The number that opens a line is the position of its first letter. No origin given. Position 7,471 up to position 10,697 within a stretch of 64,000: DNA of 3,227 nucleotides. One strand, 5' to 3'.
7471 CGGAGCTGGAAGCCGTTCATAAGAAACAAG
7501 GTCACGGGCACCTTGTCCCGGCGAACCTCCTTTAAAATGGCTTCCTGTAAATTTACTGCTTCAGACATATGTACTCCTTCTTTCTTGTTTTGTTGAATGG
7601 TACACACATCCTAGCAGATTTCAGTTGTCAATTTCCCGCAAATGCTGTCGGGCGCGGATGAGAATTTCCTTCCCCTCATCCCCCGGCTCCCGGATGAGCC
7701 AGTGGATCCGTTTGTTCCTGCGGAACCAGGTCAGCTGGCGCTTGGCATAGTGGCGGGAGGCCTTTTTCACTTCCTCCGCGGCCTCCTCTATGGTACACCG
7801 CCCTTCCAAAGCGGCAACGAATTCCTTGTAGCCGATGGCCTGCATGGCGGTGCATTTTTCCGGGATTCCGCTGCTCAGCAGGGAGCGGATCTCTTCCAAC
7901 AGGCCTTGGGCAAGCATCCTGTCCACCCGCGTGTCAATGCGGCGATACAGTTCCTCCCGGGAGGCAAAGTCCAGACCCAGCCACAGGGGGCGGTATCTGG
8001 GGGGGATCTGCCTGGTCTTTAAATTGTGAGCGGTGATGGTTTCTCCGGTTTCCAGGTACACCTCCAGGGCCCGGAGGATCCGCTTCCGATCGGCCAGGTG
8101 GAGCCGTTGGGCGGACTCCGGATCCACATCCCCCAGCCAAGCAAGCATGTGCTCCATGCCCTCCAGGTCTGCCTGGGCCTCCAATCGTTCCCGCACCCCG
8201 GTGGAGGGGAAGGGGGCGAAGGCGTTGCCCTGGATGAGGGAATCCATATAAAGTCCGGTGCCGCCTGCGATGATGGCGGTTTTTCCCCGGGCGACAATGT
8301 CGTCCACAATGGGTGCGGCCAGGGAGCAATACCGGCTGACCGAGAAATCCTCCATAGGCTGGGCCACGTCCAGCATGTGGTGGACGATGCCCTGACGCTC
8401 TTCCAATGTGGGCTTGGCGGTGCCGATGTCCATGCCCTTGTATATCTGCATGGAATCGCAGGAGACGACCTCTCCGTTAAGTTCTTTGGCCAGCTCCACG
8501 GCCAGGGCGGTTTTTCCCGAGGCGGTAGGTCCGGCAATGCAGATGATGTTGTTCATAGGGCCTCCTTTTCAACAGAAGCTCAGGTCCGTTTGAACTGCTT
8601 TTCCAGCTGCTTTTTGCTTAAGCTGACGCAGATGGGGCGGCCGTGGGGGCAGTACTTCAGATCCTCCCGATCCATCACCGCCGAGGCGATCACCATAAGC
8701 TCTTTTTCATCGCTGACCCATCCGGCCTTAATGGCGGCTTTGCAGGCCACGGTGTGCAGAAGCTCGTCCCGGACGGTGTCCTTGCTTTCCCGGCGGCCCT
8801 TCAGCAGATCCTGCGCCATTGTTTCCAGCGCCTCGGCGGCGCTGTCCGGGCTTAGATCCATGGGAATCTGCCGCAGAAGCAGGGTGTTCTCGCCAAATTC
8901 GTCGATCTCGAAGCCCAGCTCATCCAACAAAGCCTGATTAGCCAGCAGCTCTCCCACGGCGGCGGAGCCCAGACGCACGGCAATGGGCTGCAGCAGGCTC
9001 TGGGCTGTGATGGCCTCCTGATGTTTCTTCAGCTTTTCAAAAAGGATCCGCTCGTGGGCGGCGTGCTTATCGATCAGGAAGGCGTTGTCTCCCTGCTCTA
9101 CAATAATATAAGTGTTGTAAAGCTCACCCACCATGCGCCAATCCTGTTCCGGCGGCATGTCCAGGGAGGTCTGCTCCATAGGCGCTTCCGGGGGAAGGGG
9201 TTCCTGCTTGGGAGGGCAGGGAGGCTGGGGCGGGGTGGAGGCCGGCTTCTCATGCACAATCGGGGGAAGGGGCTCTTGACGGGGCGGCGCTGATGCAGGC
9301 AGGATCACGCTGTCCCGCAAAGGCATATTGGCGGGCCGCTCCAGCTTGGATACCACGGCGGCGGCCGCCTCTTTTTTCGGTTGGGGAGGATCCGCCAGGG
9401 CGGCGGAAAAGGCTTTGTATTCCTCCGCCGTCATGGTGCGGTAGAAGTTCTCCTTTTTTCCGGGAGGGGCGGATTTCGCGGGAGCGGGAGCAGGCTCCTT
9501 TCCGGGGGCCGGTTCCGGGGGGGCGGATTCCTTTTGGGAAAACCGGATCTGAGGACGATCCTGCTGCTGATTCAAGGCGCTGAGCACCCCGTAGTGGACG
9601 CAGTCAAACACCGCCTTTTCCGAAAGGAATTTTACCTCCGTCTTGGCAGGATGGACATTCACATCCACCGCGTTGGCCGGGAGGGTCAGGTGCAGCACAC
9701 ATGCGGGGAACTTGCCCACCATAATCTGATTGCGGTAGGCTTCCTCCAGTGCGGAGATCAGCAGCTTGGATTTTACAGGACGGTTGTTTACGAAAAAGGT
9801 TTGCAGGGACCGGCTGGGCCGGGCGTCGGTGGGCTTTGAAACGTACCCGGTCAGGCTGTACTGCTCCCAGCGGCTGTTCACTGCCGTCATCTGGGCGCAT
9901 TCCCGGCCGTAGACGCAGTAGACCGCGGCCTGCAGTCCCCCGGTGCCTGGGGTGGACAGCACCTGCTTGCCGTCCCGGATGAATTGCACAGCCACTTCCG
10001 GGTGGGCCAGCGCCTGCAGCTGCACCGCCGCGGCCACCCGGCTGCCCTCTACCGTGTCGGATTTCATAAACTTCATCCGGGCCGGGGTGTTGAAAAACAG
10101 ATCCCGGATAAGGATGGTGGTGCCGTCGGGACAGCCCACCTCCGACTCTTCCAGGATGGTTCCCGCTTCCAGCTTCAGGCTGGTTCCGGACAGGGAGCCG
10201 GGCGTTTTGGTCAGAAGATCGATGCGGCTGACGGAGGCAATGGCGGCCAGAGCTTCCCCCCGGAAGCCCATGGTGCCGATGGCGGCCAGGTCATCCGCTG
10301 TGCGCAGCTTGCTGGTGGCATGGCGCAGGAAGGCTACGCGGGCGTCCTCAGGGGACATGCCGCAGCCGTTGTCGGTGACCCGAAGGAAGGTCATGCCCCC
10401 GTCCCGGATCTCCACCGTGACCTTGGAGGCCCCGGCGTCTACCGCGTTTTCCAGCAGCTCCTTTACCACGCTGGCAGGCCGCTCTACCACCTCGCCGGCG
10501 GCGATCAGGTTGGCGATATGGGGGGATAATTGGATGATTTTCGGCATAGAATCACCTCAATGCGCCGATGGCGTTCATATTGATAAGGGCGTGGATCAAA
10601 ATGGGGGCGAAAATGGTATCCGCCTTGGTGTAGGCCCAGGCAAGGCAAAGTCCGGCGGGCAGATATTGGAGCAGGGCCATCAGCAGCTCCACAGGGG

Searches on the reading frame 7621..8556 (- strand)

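Call 66: search_protein_families(library=pfam, proteins=[window:7621-8556:-], max_evalue=0.001)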
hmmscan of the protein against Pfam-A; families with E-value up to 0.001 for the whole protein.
window:7621-8556:- (311 aa): 3 families
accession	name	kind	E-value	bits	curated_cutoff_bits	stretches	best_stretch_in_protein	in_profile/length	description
PF01715.23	IPPT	-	2.9e-87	292.8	23.6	1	37-280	1-242/243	IPP transferase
PF01745.22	IPT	-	1.9e-08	34.5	20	1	4-66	3-64/233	Isopentenyl transferase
PF13238.12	AAA_18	-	5.6e-05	24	29.4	1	5-55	1-53/128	AAA domain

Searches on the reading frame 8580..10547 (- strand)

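Call 66: search_protein_families(library=pfam, proteins=[window:8580-10547:-], max_evalue=0.001)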
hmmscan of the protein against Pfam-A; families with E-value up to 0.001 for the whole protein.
window:8580-10547:- (655 aa): 4 families
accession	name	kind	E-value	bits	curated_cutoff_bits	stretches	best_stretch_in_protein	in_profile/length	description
PF01119.25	DNA_mis_repair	-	1.1e-32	112.5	26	1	212-325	4-118/119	DNA mismatch repair protein, C-terminal domain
PF08676.16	MutL_C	-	2.1e-32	112.2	25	1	475-609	3-139/142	MutL C terminal dimerisation domain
PF13589.12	HATPase_c_3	-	2e-12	47.7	25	1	25-127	4-106/137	Histidine kinase-, DNA gyrase B-, and HSP90-like ATPase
PF02518.31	HATPase_c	-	2.7e-09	37.9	26.4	1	22-78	4-63/111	Histidine kinase-, DNA gyrase B-, and HSP90-like ATPase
